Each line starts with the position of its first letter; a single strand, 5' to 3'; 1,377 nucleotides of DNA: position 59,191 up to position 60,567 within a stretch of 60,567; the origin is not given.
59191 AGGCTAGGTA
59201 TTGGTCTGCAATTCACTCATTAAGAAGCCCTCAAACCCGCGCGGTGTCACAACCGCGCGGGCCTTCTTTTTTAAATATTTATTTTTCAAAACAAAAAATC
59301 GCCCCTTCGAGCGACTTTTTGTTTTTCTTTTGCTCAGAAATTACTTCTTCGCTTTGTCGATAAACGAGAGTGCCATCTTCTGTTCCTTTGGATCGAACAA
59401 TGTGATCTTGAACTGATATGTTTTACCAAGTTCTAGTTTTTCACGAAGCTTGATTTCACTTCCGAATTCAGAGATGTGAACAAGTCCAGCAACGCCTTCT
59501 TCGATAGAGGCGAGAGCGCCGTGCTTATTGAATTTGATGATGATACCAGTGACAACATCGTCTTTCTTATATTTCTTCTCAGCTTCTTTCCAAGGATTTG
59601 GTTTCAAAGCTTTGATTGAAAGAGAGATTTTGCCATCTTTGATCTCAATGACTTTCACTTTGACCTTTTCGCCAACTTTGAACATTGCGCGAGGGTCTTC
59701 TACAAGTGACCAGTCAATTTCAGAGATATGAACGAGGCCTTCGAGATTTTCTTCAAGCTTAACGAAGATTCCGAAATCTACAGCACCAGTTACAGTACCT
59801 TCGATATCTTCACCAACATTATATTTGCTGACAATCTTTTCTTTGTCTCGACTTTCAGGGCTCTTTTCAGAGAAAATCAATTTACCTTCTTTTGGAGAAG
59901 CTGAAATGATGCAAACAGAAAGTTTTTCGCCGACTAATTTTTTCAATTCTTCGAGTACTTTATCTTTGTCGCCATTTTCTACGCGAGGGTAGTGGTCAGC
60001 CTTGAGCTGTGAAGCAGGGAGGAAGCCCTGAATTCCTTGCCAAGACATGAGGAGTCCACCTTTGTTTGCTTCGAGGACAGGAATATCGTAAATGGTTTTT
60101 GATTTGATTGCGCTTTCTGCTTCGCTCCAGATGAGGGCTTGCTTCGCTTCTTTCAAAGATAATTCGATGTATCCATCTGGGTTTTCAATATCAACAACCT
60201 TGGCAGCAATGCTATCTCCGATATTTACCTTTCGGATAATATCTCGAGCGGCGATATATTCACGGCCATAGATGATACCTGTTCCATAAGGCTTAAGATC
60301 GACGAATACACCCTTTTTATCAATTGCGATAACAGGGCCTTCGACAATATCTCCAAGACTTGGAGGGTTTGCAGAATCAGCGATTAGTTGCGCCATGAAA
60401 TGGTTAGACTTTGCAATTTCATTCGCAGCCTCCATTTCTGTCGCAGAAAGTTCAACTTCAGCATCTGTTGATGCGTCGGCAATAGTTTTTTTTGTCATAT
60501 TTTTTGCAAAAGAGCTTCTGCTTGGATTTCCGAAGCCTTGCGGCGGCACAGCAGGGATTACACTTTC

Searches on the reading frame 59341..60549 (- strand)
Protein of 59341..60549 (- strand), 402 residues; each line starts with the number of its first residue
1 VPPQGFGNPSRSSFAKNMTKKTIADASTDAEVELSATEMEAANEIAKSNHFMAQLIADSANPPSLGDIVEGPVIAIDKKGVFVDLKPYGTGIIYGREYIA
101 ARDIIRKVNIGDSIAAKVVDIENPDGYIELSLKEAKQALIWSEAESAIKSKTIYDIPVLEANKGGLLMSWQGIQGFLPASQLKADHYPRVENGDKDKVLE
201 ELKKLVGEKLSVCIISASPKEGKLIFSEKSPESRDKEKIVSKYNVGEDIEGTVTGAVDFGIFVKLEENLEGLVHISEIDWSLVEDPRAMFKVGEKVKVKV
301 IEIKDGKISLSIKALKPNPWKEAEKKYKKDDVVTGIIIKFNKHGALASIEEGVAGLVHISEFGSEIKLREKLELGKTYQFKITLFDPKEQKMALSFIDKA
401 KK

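Call 85: search_protein_families(library=pfam, proteins=[window:59341-60549:-], max_evalue=0.0001)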
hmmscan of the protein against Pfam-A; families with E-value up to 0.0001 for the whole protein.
window:59341-60549:- (402 aa): 4 families
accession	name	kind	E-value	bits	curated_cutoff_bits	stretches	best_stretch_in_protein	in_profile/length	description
PF00575.29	S1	-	3.2e-42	143.2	22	3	242-313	1-74/74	S1 RNA binding domain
PF21543.3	CvfB_2nd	-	2.9e-09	37.2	27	0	247-313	15-75/76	Virulence regulatory factor CvfB, second domain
PF23459.1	S1_RRP5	-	2e-08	35.1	27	0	246-307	4-65/72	RRP5 S1 domain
PF21710.3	Spt6_S1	-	8.9e-08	32.8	27.5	0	322-397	9-87/91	Spt6, S1/OB domain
